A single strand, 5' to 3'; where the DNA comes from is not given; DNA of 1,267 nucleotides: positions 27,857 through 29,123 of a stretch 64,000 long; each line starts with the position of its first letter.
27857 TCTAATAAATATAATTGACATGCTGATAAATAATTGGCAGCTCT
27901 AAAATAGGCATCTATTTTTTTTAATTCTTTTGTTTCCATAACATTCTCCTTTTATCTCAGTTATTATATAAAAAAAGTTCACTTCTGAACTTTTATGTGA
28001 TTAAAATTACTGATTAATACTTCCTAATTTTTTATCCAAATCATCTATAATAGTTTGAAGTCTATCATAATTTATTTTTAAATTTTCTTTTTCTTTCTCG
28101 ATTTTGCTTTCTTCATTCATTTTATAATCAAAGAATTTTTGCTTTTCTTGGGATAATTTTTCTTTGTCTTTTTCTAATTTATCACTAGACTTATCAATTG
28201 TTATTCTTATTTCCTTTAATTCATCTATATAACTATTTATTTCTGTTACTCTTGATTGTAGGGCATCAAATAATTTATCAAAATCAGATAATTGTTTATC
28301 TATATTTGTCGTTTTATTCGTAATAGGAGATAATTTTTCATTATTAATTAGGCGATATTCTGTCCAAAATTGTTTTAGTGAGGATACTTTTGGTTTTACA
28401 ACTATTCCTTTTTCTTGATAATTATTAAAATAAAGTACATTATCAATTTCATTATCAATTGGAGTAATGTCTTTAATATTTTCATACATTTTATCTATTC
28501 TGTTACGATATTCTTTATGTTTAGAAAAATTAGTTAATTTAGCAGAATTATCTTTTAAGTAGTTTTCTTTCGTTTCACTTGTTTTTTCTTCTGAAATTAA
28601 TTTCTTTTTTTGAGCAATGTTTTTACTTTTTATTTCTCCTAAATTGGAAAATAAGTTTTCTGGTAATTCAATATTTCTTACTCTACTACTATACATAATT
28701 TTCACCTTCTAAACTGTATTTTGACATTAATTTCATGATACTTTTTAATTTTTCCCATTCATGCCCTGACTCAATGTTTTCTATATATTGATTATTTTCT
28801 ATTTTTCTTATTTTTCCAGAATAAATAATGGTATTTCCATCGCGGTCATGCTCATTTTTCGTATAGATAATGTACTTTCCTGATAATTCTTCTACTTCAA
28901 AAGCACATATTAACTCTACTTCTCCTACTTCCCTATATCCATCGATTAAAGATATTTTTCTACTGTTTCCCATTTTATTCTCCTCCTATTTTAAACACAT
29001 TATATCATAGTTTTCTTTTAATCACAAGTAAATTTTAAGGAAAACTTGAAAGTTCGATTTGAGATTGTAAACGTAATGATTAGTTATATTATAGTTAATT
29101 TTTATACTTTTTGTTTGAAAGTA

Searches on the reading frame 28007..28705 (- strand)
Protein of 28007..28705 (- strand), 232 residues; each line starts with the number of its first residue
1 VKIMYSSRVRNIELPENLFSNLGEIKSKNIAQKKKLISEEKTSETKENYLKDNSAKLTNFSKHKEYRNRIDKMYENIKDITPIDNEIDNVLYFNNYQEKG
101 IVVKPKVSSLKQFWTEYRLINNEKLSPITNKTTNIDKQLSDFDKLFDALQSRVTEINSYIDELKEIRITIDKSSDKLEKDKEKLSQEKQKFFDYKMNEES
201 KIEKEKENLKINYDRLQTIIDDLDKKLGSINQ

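Call 3: search_protein_families(library=pfam, proteins=[window:28007-28705:-], max_evalue=1)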
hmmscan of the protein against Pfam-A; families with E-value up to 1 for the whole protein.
window:28007-28705:- (232 aa): 10 families
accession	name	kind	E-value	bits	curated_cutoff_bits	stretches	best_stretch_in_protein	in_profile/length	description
PF00435.27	Spectrin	-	0.0069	17.3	29.9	0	32-114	12-89/105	Spectrin repeat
PF11214.13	Med2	-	0.014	16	26.8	1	130-187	42-99/100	Mediator complex subunit 2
PF23991.1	DUF7310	-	0.029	15.3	40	0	130-164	23-57/83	Coiled-coil region of unknown function (DUF7310)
PF00010.31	HLH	-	0.031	14.5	20.7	1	151-179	11-38/53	Helix-loop-helix DNA-binding domain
PF21097.3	SR_plectin_7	-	0.042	14.7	27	1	156-217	5-67/116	Spectrin repeat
PF11932.13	DUF3450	-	0.08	12.7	32.6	1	97-169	25-97/241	Protein of unknown function (DUF3450)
PF07889.17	DUF1664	-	0.12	12.8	34.6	0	128-163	85-120/124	Protein of unknown function (DUF1664)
PF06825.17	HSBP1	-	0.27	11.5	28.6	0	142-163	18-39/51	Heat shock factor binding protein 1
PF05531.17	NPV_P10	-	0.36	11.8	29.8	1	135-185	9-59/75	Nucleopolyhedrovirus P10 protein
PF05377.16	FlaC_arch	-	0.63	10.9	27.8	0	131-165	1-35/55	Flagella accessory protein C (FlaC)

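Call 4: search_protein_families(library=ncbifam, proteins=[window:28007-28705:-], max_evalue=1)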
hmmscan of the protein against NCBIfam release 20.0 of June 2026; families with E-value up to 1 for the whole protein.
window:28007-28705:- (232 aa): 11 families
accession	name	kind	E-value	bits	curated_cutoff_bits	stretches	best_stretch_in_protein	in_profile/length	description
TIGR04211.1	SH3_and_anchor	equivalog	0.0002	21.1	65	1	132-227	61-155/198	TIGR04211 family SH3 domain-containing protein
NF045780.1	TrlF_fam_ATP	equivalog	0.00052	18.8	350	1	24-230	463-670/944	TrlF family AAA-like ATPase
NF038350.1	taxis_HmpF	equivalog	0.0014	17.1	200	1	137-218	124-208/553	pilus motility taxis protein HmpF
NF045487.1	ASRP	equivalog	0.003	16.2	300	1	123-229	125-229/593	archaea-specific SMC-related protein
TIGR02169.1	SMC_prok_A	equivalog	0.071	10.7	729.4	1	27-225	717-904/1165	chromosome segregation protein SMC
TIGR03796.1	NHLM_micro_ABC1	equivalog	0.38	8.8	853.3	1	141-224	414-499/710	NHLP family bacteriocin export ABC transporter peptidase/permease/ATPase subunit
NF038178.1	AlgP_Nterm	equivalog_domain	0.42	11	100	1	137-165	78-106/132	AlgP family protein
NF047362.1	CT392_fam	equivalog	0.5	9.2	160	1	133-231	99-197/383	CT392 family protein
NF033885.1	conj_TraP_IncI1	equivalog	0.72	9.5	135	1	136-197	74-136/217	conjugal transfer protein TraP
NF047515.1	SpiroCoCo_C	equivalog_domain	0.74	8.9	125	0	18-225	9-215/313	SpiroCoCo family coiled-coil protein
NF053524.1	thylo_ssl2009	equivalog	0.75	10.5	58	1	175-232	34-90/90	ssl2009 family thylakoid membrane protein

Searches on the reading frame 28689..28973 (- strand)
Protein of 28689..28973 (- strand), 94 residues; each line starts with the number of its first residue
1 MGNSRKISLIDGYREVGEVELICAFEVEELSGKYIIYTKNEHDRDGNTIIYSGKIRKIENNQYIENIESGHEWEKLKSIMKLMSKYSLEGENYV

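Call 3: search_protein_families(library=pfam, proteins=[window:28689-28973:-], max_evalue=1)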
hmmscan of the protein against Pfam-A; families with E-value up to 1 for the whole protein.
window:28689-28973:- (94 aa): 1 family
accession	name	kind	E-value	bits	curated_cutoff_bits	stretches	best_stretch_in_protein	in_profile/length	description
PF06949.16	DUF1292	-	7.1e-05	24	24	1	18-81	7-71/75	Protein of unknown function (DUF1292)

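Call 4: search_protein_families(library=ncbifam, proteins=[window:28689-28973:-], max_evalue=1)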
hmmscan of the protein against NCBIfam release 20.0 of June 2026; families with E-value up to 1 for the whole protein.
window:28689-28973:- (94 aa): 3 families
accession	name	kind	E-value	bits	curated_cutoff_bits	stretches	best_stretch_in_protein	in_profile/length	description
NF010219.0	PRK13678.2-2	equivalog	0.0024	18.4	147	1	5-80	6-83/93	hypothetical protein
NF010217.0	PRK13678.1-4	equivalog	0.01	16.3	88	1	4-81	11-92/102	hypothetical protein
NF010221.0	PRK13678.2-4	equivalog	0.015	16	104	1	4-81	5-87/99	hypothetical protein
